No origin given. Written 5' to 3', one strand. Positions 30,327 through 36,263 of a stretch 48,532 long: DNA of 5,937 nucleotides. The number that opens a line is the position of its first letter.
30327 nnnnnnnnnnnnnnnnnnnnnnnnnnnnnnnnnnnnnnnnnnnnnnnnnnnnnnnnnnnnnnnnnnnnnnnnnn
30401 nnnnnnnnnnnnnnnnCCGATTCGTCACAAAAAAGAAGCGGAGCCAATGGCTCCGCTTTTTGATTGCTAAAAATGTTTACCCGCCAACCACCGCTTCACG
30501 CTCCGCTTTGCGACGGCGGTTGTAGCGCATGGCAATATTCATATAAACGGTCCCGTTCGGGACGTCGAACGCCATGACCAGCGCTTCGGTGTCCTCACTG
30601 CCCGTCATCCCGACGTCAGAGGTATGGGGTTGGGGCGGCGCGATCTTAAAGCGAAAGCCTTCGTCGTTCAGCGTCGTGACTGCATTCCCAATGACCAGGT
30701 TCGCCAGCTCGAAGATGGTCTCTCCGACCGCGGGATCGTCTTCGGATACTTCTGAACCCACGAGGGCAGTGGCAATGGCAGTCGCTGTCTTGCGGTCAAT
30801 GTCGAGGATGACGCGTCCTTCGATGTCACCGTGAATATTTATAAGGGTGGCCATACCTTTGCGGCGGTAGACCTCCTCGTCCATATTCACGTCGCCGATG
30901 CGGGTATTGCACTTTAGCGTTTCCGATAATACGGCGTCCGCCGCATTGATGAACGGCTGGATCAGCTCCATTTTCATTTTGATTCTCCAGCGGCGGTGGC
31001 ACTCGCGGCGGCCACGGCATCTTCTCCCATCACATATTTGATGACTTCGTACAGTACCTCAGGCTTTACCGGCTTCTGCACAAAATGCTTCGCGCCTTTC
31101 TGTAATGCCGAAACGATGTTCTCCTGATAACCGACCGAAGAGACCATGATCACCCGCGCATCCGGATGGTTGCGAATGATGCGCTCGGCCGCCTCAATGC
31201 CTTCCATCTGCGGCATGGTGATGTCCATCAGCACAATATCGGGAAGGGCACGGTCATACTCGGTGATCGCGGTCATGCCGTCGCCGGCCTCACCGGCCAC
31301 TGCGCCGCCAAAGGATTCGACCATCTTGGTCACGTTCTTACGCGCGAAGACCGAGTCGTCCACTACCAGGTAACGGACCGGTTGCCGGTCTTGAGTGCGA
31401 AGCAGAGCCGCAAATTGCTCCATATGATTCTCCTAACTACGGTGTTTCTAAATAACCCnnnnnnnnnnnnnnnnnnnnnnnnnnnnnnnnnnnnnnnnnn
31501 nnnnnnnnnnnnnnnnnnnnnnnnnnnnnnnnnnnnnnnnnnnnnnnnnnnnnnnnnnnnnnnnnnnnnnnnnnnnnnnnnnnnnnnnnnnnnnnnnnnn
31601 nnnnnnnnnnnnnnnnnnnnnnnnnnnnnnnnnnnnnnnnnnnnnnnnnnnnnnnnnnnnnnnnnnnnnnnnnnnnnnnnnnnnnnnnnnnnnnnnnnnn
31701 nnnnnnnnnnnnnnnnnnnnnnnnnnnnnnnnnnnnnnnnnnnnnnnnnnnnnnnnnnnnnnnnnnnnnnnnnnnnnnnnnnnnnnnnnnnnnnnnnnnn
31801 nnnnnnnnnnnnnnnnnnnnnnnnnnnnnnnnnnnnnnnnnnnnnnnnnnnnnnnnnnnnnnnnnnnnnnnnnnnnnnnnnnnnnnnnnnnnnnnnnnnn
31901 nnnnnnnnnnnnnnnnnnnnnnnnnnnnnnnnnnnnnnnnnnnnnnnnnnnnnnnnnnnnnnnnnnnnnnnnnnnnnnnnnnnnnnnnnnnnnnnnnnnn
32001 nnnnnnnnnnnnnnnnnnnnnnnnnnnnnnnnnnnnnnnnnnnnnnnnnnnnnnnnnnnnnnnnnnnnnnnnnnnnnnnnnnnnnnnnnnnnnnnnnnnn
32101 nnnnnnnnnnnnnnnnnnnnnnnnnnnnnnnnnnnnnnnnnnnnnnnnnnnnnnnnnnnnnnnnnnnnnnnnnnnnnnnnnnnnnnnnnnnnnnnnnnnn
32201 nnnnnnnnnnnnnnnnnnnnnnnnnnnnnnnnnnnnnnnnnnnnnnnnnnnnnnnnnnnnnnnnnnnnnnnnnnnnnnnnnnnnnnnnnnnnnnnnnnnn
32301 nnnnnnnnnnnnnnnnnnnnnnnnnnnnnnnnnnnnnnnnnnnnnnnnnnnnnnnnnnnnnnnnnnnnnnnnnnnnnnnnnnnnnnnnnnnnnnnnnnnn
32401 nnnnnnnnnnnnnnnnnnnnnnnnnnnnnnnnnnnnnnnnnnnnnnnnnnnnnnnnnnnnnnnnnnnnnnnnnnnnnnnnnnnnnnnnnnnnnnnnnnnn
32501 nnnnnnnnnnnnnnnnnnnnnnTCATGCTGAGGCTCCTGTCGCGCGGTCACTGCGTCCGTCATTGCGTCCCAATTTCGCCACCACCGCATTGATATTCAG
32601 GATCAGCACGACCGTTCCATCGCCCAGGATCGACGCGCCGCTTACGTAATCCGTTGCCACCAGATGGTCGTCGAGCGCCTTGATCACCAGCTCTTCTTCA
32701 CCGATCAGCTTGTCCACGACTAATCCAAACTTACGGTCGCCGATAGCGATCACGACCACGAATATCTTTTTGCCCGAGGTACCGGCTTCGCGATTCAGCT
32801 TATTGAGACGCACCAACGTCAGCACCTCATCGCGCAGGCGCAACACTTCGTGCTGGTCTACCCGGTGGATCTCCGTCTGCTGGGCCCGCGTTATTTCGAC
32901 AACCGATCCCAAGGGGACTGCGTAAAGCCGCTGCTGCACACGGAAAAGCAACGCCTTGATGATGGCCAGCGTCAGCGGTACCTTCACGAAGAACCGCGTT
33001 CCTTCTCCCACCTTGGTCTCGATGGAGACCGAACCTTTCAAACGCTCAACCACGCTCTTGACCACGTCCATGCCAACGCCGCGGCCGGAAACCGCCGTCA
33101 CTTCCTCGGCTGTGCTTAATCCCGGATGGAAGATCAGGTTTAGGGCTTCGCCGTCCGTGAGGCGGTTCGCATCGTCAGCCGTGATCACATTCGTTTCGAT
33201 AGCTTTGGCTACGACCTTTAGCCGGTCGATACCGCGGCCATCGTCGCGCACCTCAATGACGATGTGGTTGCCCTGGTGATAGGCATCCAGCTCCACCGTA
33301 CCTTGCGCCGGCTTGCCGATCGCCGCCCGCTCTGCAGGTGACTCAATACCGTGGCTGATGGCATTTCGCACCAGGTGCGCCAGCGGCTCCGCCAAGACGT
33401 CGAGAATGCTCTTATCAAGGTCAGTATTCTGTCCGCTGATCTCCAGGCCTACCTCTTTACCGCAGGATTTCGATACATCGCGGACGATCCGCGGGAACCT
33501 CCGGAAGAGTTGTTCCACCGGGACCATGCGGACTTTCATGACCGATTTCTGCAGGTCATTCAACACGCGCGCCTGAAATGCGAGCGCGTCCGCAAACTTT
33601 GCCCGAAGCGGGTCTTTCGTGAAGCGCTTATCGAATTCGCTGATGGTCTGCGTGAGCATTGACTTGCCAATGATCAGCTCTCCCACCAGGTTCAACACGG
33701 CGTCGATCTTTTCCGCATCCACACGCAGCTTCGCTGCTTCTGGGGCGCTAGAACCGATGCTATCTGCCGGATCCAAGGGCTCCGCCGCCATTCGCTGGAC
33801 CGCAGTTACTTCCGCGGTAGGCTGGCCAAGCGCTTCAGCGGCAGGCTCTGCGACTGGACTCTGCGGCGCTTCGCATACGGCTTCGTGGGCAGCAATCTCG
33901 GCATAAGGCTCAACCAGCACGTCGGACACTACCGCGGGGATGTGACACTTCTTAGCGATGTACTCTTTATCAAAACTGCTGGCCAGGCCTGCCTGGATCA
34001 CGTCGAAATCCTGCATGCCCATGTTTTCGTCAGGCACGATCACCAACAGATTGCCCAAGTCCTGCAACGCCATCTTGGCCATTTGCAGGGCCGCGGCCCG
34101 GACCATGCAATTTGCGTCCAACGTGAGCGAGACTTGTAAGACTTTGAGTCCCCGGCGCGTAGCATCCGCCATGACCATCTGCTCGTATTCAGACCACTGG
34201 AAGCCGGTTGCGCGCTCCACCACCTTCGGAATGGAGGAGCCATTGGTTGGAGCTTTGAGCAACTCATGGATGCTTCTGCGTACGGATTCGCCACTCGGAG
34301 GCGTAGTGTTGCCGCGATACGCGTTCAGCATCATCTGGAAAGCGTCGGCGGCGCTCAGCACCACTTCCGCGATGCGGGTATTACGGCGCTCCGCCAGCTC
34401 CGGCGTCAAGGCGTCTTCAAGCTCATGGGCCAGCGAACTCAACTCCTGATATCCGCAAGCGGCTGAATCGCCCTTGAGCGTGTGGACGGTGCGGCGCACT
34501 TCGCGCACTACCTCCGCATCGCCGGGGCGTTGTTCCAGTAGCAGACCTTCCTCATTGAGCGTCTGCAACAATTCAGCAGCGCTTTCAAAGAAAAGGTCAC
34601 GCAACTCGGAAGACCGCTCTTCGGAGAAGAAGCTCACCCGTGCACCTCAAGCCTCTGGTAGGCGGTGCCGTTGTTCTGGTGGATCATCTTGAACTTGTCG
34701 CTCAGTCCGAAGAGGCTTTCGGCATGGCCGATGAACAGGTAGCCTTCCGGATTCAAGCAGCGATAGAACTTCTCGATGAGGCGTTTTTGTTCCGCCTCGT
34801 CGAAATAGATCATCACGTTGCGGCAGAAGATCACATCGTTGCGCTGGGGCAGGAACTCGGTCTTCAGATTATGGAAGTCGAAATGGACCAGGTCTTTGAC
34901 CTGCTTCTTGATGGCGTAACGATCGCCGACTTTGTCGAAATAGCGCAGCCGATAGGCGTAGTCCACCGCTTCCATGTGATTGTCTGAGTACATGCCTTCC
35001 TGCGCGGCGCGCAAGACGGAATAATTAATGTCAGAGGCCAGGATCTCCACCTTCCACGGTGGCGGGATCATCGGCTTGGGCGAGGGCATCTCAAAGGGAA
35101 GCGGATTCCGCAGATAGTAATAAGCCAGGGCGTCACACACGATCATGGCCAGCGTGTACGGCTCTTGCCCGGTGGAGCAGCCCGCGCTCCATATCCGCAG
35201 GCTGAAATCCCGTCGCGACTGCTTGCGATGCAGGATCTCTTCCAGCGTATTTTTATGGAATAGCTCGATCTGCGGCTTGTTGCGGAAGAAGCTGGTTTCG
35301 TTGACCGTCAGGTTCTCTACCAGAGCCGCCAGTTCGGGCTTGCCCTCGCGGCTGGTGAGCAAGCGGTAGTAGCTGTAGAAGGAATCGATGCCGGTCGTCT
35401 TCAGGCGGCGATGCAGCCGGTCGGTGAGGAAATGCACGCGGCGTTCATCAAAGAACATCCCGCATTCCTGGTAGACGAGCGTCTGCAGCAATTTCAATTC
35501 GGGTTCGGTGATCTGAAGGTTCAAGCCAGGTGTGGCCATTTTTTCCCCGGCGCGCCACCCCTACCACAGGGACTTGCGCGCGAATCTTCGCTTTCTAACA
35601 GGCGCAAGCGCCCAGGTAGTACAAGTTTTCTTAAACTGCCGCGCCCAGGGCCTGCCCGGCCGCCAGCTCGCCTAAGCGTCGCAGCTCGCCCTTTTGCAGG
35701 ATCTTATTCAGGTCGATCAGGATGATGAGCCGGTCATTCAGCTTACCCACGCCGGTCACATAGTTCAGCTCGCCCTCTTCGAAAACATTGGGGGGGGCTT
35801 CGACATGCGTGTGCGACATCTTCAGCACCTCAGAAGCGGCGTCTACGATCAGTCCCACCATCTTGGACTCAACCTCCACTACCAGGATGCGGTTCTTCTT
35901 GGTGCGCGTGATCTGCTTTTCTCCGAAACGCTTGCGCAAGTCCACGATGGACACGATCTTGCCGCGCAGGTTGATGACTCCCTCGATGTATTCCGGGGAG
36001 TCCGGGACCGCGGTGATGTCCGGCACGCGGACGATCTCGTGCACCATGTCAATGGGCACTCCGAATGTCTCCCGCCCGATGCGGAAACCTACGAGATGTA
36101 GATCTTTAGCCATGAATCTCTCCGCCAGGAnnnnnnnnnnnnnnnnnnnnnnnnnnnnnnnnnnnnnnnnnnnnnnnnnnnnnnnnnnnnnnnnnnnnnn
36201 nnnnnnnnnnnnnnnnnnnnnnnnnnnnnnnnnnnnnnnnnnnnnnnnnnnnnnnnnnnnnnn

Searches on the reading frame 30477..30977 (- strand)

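Call 32: search_protein_families(library=pfam, proteins=[window:30477-30977:-], max_evalue=0.00001)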
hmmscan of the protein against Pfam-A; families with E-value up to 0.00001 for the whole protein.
window:30477-30977:- (166 aa): 2 families
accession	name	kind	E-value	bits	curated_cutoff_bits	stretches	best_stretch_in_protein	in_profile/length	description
PF13690.11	CheX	-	1.7e-14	54.1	27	1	43-135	2-91/94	Chemotaxis phosphatase CheX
PF04509.17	CheC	-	9.8e-07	29.1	22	1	90-116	8-35/38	CheC-like family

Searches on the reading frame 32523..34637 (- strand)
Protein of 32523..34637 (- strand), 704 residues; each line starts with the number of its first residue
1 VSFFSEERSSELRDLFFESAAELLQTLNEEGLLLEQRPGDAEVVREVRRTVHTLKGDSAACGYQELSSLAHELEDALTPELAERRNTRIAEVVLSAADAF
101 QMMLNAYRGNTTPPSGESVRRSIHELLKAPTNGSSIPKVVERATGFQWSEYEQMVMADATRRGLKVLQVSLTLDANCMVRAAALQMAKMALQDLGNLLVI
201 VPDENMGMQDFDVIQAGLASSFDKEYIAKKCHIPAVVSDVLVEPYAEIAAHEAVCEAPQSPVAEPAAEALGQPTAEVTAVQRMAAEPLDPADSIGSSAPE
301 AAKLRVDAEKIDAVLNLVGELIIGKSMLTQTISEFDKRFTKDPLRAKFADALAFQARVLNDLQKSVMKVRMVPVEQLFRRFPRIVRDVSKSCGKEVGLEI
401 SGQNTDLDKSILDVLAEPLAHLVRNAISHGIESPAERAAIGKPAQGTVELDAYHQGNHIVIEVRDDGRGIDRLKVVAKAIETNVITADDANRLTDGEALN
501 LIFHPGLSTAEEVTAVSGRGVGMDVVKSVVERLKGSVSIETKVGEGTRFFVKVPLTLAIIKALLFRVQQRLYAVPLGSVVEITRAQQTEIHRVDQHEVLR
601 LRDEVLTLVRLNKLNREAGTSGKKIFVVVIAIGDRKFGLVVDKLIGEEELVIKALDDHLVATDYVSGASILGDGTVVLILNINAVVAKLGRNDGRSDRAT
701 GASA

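Call 32: search_protein_families(library=pfam, proteins=[window:32523-34637:-], max_evalue=0.00001)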
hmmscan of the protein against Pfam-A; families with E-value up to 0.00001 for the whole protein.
window:32523-34637:- (704 aa): 4 families
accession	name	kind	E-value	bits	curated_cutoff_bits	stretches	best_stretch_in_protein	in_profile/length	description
PF01584.24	CheW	-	4.1e-27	94.9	23.5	1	562-687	2-135/138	CheW-like domain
PF02895.20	H-kinase_dim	-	2.3e-18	66.8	23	1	304-369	4-68/68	Signal transducing histidine kinase, homodimeric domain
PF02518.31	HATPase_c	-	8.4e-18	65.3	26.4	1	417-556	4-110/111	Histidine kinase-, DNA gyrase B-, and HSP90-like ATPase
PF01627.28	Hpt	-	1.2e-14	54.7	24.6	1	11-84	1-60/84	Hpt domain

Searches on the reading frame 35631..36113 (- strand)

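Call 32: search_protein_families(library=pfam, proteins=[window:35631-36113:-], max_evalue=0.00001)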
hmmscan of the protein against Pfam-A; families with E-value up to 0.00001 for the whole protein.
window:35631-36113:- (160 aa): 1 family
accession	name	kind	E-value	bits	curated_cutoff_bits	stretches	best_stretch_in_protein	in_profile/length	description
PF01584.24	CheW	-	7.2e-40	136.2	23.5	1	7-141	2-136/138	CheW-like domain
